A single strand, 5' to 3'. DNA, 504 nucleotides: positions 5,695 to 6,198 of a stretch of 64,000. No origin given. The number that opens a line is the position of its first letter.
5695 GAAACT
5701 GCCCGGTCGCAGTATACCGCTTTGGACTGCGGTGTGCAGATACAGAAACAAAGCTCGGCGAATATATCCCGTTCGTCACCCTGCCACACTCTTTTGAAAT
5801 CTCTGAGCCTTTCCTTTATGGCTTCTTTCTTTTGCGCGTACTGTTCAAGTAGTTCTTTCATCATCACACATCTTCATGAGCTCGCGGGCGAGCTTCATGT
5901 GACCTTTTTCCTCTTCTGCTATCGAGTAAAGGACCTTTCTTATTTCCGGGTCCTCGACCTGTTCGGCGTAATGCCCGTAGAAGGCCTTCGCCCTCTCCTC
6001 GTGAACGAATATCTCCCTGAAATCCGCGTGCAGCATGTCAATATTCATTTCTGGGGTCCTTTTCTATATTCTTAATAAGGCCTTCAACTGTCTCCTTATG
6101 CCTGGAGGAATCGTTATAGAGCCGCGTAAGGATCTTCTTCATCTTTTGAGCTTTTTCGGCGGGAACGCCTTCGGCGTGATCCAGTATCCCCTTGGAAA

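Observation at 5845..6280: Split ferritin-like (rubrerythrin-family) domain encoded as two overlapping small ORFs translationally coupled to trxB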

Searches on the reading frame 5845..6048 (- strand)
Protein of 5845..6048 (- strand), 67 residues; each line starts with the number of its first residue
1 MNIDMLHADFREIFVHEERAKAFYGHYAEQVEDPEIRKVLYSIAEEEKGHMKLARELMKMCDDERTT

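Call 3: search_protein_families(library=pfam, proteins=[window:5845-6048:-], max_evalue=1)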
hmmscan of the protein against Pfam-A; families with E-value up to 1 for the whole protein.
window:5845-6048:- (67 aa): 8 families
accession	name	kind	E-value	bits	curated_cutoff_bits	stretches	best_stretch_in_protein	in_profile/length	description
PF02915.23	Rubrerythrin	-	2.5e-06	28.3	22.8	1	15-64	8-59/137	Rubrerythrin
PF09537.16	DUF2383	-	0.0013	19.3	30.8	1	17-58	13-55/111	Domain of unknown function (DUF2383)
PF05974.18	DUF892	-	0.0048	17.4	23.7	1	4-65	4-65/159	Domain of unknown function (DUF892)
PF22277.2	EncFtn-like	-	0.0092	16.2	27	1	20-58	29-67/85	EncFtn-like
PF22726.1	NCAB2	-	0.022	15.6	27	1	11-65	3-58/80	NACHT C-terminal Alpha/Beta 2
PF03232.19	COQ7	-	0.042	13.9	23.5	1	19-60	16-58/169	Ubiquinone biosynthesis protein COQ7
PF00839.22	Cys_rich_FGFR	-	0.061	13.8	22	1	37-65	4-32/58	Cysteine rich repeat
PF05067.18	Mn_catalase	-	0.092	12.2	27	1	6-56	139-189/284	Manganese containing catalase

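Call 4: search_protein_families(library=ncbifam, proteins=[window:5845-6048:-], max_evalue=1)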
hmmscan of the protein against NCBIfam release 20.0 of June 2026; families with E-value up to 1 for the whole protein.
window:5845-6048:- (67 aa): 6 families
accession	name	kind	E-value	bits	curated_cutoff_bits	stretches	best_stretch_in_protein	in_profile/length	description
NF058679.1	EncB_fam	subfamily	5.9e-08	32.7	90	1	11-65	26-80/117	encapsulin nanocompartment ferritin-likeEncB family encapsulin nanocompartment ferritin-like cargo protein cargo protein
NF045676.1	FeExpMbfA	equivalog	7.7e-07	28.8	450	1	12-60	102-150/318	iron exporter MbfA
TIGR04535.1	ferrit_encaps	subfamily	1.3e-05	25.1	125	1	17-63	25-71/114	encapsulin-associated ferritin-like protein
NF058678.1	EncB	exception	0.00016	21.9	210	1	9-64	14-69/160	encapsulin nanocompartment ferritin-like cargo protein EncB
NF033656.1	DMQ_monoox_COQ7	equivalog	0.062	12.9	180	1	16-59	53-96/205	2-polyprenyl-3-methyl-6-methoxy-1,4-benzoquinone monooxygenase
NF009413.0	PRK12775.1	equivalog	0.073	10.8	1895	1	10-52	865-907/1006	putative trifunctional 2-polyprenylphenol hydroxylase/glutamate synthase subunit beta/ferritin domain-containing protein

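Call 7: find_homologous_proteins(query=window:5848-6048:-)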
Query window:5848-6048:- (67 aa): 1 proteins with E <= 0.001 among 1 candidates.
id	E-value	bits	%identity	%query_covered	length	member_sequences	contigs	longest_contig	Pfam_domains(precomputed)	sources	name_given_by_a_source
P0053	2.0e-37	143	100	100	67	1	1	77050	PF02915.24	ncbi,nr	ncbi:MAG: hypothetical protein GF408_06220 [Candidatus Omnitrophica bacterium]|nr:hypothetical prote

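Call 16: find_homologous_proteins(query=A1)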
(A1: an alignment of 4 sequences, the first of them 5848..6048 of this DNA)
Query A1 (4 sequences) (67 aa, profile of the alignment): 95 proteins with E <= 0.001 among 98 candidates.
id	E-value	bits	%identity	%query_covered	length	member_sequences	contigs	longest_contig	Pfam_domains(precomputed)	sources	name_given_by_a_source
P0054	5.6e-32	127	51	88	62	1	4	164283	-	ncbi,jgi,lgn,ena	-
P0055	7.4e-31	123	42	88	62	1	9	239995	-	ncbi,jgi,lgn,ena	-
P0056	5.0e-30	121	52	87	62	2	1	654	-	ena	-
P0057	2.2e-29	119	45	87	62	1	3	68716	-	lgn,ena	-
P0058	2.8e-29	118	45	87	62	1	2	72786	-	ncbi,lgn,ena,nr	ncbi:MAG: hypothetical protein ISS33_05350 [Candidatus Omnitrophica bacterium]|nr:hypothetical prote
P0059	3.8e-29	118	47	87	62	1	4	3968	-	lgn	-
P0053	3.9e-29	118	100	100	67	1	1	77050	PF02915.24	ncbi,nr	ncbi:MAG: hypothetical protein GF408_06220 [Candidatus Omnitrophica bacterium]|nr:hypothetical prote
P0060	4.0e-29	118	50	87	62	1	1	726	-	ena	-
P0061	4.5e-29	118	55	87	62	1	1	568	-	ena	-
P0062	7.6e-29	117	52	87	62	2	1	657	-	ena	-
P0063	8.8e-29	117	45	87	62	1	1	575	-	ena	-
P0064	1.1e-28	116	47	87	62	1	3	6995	-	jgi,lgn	jgi:rubrerythrin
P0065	1.6e-28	116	48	87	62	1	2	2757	-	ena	-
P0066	1.7e-28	116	47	87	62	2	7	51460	-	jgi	-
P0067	1.7e-28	116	53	87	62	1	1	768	-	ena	-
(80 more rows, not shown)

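Call 41: search_solved_structures(query=A4, max_evalue=1, show_alignments=3)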
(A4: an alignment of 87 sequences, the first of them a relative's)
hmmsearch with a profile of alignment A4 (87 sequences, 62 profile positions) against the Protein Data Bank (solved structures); distinct sequences matched with E-value up to 1: 9.
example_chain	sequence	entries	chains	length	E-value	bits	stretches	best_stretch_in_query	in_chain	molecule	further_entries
4r42_A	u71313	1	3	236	6e-05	25.9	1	30-60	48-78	Alr3090 protein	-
6j42_A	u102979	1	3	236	6e-05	25.9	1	30-60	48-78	Alr3090 protein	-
5c39_A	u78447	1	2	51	0.012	18.5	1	11-52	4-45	P0 Manganese cluster peptide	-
1mft_A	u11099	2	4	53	0.012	18.5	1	11-52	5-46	Four-helix bundle model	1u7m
9u78_A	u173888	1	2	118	0.12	15.4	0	31-52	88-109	Single Chain Protein of De Novo Designed Helix Bundles-4EH2 with KDPV Loop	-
2fzf_A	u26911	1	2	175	0.14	15.1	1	15-57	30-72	hypothetical protein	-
7s8t_A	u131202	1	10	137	0.19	14.7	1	16-59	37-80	EncC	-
2hz8_A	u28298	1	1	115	0.25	14.3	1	10-52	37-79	De novo designed diiron protein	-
3k6c_A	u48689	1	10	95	0.42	13.6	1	17-53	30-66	Uncharacterized protein NE0167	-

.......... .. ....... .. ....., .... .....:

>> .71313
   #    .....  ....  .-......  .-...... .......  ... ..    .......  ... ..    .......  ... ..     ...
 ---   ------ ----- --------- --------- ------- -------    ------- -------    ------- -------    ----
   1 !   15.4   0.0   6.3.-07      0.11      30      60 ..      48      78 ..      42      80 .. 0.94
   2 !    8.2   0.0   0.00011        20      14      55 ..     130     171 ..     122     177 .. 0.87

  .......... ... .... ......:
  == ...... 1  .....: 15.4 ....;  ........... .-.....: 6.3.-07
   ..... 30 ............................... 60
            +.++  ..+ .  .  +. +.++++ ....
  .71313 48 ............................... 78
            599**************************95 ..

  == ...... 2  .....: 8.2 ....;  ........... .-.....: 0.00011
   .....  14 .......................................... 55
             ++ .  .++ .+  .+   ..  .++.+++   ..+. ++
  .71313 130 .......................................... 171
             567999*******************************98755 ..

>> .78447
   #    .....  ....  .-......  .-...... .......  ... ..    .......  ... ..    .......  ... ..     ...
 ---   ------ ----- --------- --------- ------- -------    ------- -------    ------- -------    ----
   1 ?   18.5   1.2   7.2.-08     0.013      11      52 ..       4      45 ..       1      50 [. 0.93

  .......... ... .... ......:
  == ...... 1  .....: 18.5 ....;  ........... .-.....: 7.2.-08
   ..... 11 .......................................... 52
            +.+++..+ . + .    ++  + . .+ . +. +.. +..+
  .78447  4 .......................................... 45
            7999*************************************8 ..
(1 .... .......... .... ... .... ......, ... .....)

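Call 48: predict_structure(alignment_id=A4)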
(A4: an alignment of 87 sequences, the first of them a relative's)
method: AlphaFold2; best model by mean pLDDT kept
length: 67 residues; sequences in the alignment: 87
mean_pLDDT: 96.5   pTM: 0.80
mean pLDDT of the five models: 96.5, 96.1, 96.0, 95.9, 95.7
residues with pLDDT >= 90: 63; 70-90: 3; 50-70: 1; < 50: 0
segments of 3 or more residues with pLDDT < 50: none
pLDDT, mean of each block of 10 residues (from residue 1): 94 99 98 98 98 99 88
secondary structure, 60 per line:
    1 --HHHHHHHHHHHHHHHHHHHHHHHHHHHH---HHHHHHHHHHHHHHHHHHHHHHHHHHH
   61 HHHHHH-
elements in order: H3-30 H34-66

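Call 51: fold_search(model_id=the predicted structure, library=pdb)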
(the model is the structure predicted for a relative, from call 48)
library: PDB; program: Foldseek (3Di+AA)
matches with E <= 10: 309; with E <= 0.001: 0
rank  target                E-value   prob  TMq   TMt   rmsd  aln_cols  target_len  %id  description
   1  5n5e_A                5.1e-02  1.00  0.89  0.62   2.4        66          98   29  Crystal structure of encapsulated ferritin domain from Pyrococcus furiosus PFC_05175 (released 2018-01-24)
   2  5n5e_D                8.0e-02  1.00  0.89  0.62   2.5        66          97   29  Crystal structure of encapsulated ferritin domain from Pyrococcus furiosus PFC_05175 (released 2018-01-24)
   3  7s5c_H                9.7e-02  1.00  0.82  0.86   2.0        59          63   29  M. xanthus ferritin-like protein EncB (released 2022-02-02)
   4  7s5k_E                1.0e-01  1.00  0.82  0.84   2.3        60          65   28  M. xanthus ferritin-like protein EncB (released 2022-02-02)
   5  7s5k_B                1.0e-01  1.00  0.81  0.84   2.3        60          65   28  M. xanthus ferritin-like protein EncB (released 2022-02-02)
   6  7s5c_G                1.1e-01  1.00  0.81  0.87   1.0        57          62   30  M. xanthus ferritin-like protein EncB (released 2022-02-02)
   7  7s5c_C                1.1e-01  1.00  0.81  0.84   1.0        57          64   30  M. xanthus ferritin-like protein EncB (released 2022-02-02)
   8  7s5c_A                1.2e-01  1.00  0.82  0.82   2.3        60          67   28  M. xanthus ferritin-like protein EncB (released 2022-02-02)
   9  7s5c_F                1.3e-01  1.00  0.79  0.89   0.6        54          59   30  M. xanthus ferritin-like protein EncB (released 2022-02-02)
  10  7s5k_C                1.4e-01  1.00  0.81  0.80   2.3        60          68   28  M. xanthus ferritin-like protein EncB (released 2022-02-02)
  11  7o93_A                1.5e-01  1.00  0.79  0.38   1.5        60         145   25  diMn-sulerythrin (released 2021-12-01)
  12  7ppv_B                1.7e-01  1.00  0.82  0.40   0.8        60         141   25  Structure of diFe-Sulerythrin at 2.70 MGy total absorbed dose (released 2022-06-08)
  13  7o9d_B                1.7e-01  1.00  0.76  0.36   1.4        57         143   26  peroxide-bound diCo-sulerythrin (released 2021-12-01)
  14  7ppt_A                1.7e-01  1.00  0.76  0.36   1.3        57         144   26  Structure of diFe-Sulerythrin at 0.26 MGy total absorbed dose (released 2022-06-08)
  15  7s5c_E                1.9e-01  1.00  0.81  0.82   2.4        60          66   28  M. xanthus ferritin-like protein EncB (released 2022-02-02)
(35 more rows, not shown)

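Call 62: search_protein_families(library=pfam, alignment_id=A4, max_evalue=0.01)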
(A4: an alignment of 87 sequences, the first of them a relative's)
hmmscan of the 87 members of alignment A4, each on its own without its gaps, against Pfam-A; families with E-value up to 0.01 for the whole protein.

A. member 1, P0053 (67 aa): 4 families
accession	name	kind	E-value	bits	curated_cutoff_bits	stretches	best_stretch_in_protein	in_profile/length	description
PF02915.23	Rubrerythrin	-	2.5e-06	28.3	22.8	1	15-64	8-59/137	Rubrerythrin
PF09537.16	DUF2383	-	0.0013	19.3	30.8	1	17-58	13-55/111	Domain of unknown function (DUF2383)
PF05974.18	DUF892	-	0.0048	17.4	23.7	1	4-65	4-65/159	Domain of unknown function (DUF892)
PF22277.2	EncFtn-like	-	0.0092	16.2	27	0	20-58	29-67/85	EncFtn-like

B. families by the number of members that match (of 87 scanned): 13 families
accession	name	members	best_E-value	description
PF09537.16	DUF2383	52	8.8e-05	Domain of unknown function (DUF2383)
PF22277.2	EncFtn-like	20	0.00041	EncFtn-like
PF02915.23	Rubrerythrin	15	2.5e-06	Rubrerythrin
PF03232.19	COQ7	7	0.0011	Ubiquinone biosynthesis protein COQ7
PF05067.18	Mn_catalase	6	0.00022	Manganese containing catalase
PF13668.12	Ferritin_2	4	0.0026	Ferritin-like domain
PF01786.24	AOX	4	0.0029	Alternative oxidase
PF09659.15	Cas_Csm6_HEPN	1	0.00062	Cas_Csm6 HEPN domain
PF04305.20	DUF455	1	0.0046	Protein of unknown function (DUF455)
PF05974.18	DUF892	1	0.0048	Domain of unknown function (DUF892)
PF00503.26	G-alpha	1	0.0051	G-protein alpha subunit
PF07875.18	Coat_F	1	0.0051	Coat F domain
PF07862.16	Nif11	1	0.0073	Nif11 domain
